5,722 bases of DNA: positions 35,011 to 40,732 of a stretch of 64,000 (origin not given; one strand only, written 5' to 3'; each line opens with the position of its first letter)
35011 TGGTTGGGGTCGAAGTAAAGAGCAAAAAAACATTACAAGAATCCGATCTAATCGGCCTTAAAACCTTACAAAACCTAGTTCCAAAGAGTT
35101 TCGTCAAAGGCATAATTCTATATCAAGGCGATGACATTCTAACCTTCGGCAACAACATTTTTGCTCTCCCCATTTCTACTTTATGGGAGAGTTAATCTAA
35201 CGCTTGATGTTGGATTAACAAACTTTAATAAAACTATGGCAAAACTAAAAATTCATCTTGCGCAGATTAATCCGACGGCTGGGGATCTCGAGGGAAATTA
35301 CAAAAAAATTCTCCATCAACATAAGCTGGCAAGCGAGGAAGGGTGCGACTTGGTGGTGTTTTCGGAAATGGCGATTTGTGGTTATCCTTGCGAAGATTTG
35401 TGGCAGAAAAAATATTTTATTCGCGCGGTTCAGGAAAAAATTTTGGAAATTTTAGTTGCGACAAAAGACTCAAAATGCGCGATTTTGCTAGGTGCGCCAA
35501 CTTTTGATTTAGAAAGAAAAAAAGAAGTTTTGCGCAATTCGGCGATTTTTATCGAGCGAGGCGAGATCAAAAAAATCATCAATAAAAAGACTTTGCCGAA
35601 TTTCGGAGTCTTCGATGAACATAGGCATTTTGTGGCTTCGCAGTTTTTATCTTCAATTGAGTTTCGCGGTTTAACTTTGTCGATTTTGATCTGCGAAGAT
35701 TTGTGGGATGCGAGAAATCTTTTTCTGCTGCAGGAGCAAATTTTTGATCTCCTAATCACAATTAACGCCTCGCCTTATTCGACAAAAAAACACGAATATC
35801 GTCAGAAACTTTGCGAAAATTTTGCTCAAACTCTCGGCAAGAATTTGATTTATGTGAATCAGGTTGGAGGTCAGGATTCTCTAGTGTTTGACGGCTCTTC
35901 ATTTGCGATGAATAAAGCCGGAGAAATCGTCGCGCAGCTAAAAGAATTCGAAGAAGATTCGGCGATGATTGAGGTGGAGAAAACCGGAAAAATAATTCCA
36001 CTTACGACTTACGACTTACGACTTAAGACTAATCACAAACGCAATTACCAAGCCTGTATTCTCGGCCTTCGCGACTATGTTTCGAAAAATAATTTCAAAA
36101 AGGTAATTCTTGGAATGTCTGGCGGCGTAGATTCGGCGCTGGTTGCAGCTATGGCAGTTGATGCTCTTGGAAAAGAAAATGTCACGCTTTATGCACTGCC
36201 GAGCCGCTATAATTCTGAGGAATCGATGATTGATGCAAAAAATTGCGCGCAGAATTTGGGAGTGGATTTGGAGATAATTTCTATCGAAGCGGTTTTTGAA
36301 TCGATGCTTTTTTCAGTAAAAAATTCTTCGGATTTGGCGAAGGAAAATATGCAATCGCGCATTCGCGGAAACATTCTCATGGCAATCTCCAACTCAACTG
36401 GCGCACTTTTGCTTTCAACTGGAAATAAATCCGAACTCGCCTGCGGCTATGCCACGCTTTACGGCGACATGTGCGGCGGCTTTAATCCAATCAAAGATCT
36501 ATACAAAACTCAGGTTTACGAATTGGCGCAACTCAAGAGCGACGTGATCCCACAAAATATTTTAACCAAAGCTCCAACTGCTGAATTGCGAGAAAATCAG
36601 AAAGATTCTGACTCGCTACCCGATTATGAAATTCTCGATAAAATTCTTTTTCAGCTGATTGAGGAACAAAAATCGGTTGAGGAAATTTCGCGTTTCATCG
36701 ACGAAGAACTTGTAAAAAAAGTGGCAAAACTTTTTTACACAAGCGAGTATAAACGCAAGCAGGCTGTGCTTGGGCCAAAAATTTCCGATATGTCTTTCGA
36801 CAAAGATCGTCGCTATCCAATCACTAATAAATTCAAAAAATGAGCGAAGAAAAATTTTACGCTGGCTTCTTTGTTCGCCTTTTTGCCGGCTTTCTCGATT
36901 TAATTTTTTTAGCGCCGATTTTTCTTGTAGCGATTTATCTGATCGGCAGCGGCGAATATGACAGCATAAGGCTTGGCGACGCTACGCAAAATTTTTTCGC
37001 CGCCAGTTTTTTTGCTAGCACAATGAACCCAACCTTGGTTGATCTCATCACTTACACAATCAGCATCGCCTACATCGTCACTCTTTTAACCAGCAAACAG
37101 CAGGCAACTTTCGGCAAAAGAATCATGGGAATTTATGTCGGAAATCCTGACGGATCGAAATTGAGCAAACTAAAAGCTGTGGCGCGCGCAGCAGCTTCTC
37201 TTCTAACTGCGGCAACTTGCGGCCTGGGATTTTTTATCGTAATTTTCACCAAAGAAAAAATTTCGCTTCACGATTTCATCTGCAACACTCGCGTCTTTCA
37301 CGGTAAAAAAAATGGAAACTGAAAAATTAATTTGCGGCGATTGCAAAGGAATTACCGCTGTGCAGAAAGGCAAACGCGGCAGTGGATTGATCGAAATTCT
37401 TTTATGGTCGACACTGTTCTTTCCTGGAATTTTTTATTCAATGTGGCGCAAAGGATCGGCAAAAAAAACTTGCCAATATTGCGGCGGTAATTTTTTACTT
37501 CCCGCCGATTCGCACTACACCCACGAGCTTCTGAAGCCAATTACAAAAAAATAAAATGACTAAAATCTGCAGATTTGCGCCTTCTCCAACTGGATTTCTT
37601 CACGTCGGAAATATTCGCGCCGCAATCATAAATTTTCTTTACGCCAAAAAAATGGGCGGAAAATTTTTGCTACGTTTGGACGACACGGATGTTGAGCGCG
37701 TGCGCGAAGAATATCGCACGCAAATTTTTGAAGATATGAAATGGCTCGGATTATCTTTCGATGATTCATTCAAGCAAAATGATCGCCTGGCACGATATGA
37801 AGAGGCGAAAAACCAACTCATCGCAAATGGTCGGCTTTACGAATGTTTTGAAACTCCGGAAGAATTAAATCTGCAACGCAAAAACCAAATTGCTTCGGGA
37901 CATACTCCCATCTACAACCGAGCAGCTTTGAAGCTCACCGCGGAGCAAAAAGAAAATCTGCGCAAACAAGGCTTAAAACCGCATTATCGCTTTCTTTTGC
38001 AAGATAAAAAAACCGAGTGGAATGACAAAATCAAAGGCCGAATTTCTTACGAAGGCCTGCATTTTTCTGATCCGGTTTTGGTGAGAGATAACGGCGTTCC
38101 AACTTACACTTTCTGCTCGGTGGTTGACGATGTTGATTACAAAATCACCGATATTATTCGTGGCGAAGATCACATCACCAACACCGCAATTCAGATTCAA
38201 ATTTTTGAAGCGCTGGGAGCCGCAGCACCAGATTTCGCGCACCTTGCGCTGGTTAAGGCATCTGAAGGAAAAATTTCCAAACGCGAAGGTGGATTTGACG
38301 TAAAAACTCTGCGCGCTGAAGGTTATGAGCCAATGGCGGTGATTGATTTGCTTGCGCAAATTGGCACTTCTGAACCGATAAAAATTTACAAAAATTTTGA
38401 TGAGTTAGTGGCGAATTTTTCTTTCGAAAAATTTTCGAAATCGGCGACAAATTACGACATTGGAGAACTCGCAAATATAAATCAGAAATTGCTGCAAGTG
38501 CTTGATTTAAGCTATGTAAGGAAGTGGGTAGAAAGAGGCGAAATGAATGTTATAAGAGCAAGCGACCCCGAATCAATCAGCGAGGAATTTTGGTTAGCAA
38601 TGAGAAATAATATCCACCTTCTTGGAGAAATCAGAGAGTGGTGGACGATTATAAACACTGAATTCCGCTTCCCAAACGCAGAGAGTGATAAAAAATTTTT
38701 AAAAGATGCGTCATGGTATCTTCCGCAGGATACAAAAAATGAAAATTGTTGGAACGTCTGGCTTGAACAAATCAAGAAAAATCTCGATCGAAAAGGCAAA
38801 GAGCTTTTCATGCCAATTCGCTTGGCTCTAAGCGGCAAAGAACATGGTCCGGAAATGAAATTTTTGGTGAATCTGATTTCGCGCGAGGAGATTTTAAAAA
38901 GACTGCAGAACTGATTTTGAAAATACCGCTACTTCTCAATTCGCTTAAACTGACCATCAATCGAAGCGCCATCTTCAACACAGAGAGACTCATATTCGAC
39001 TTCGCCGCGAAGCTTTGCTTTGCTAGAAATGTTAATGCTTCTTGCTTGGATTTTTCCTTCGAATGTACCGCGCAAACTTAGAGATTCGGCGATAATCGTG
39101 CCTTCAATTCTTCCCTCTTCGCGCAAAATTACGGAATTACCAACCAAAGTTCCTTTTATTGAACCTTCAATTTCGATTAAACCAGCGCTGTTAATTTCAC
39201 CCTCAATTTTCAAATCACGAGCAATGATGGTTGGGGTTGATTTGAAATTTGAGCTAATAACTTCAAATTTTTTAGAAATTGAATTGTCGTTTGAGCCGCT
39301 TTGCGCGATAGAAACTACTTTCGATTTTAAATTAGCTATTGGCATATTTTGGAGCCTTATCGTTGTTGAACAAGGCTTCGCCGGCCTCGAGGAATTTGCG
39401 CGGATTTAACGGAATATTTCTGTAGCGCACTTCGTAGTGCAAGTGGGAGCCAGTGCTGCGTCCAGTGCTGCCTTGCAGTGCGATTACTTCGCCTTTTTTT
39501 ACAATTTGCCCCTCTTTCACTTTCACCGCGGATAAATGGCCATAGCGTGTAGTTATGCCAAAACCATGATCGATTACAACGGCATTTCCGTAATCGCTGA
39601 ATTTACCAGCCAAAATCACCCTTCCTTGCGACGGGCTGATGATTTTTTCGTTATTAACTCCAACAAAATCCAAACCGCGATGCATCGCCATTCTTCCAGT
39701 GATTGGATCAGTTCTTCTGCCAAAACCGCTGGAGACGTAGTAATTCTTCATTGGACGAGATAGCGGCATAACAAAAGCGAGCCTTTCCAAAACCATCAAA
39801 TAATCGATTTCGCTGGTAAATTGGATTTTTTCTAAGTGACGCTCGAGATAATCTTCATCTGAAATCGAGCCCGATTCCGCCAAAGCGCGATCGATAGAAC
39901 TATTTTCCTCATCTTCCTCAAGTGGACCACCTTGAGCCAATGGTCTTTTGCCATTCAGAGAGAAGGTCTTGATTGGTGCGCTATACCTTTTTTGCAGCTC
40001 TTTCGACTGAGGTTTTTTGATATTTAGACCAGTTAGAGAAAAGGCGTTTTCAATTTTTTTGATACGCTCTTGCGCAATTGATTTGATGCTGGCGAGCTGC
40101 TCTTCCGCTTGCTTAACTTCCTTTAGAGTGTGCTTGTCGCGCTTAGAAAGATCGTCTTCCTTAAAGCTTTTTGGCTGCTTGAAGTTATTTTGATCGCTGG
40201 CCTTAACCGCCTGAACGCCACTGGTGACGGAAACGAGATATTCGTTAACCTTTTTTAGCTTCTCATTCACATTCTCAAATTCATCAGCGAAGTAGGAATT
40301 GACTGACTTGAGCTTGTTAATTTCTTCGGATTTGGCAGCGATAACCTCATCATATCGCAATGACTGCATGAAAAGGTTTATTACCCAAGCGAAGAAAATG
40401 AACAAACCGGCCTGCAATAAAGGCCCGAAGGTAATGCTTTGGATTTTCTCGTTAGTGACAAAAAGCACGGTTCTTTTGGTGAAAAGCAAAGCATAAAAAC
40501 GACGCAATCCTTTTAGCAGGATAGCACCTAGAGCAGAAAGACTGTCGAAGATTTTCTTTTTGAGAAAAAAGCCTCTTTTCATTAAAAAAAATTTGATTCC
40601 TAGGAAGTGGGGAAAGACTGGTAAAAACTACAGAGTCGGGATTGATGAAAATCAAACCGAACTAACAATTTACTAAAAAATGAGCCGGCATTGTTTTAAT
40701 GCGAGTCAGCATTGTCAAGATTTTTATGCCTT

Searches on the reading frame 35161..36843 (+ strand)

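Call 20: search_protein_families(library=pfam, proteins=[window:35161-36843:+], max_evalue=0.00001)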
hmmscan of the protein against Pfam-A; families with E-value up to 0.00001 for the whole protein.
window:35161-36843:+ (560 aa): 2 families
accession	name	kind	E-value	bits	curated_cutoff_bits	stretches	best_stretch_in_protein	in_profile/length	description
PF02540.23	NAD_synthase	-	1.3e-75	254.1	21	1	297-535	3-242/242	NAD synthase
PF00795.27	CN_hydrolase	-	1.6e-22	80.5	23.2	1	33-272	4-246/256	Carbon-nitrogen hydrolase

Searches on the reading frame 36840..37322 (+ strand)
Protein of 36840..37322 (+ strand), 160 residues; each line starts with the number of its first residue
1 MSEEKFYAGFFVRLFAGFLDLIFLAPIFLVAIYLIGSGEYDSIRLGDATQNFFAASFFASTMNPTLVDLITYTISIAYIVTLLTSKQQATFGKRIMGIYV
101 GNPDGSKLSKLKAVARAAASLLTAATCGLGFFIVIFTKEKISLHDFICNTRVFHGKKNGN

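Call 20: search_protein_families(library=pfam, proteins=[window:36840-37322:+], max_evalue=0.00001)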
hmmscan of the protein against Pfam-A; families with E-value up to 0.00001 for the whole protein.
window:36840-37322:+ (160 aa): 1 family
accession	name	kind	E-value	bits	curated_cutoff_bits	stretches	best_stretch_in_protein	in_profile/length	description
PF06271.18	RDD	-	1.2e-20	74.7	24.1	1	7-149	1-137/137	RDD family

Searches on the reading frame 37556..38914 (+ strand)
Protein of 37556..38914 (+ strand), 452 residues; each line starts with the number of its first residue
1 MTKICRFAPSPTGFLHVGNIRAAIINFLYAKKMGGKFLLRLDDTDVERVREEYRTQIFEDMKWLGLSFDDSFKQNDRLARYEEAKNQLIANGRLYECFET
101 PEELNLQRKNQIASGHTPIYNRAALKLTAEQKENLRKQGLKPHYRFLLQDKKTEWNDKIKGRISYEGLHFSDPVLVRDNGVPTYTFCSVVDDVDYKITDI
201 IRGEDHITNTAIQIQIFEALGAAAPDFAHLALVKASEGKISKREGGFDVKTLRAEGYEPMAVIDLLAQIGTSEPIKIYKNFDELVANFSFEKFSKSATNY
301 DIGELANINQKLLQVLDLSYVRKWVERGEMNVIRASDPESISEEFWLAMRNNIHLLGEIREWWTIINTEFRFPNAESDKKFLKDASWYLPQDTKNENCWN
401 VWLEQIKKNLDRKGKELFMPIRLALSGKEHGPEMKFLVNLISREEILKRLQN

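Call 20: search_protein_families(library=pfam, proteins=[window:37556-38914:+], max_evalue=0.00001)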
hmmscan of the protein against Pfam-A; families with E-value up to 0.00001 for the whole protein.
window:37556-38914:+ (452 aa): 2 families
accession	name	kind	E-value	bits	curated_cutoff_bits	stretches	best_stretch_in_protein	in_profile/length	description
PF00749.27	tRNA-synt_1c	-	4.3e-75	253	23.4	1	5-305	4-312/314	tRNA synthetases class I (E and Q), catalytic domain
PF19269.4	Anticodon_2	-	5.2e-10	40.3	23.6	1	374-451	60-138/141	Anticodon binding domain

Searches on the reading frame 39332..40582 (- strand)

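Call 20: search_protein_families(library=pfam, proteins=[window:39332-40582:-], max_evalue=0.00001)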
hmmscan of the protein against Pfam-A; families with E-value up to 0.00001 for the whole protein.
window:39332-40582:- (416 aa): 1 family
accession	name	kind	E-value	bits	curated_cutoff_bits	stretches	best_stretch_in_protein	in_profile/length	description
PF01551.29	Peptidase_M23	-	4.5e-31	107.3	28.7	1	300-394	2-96/96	Peptidase family M23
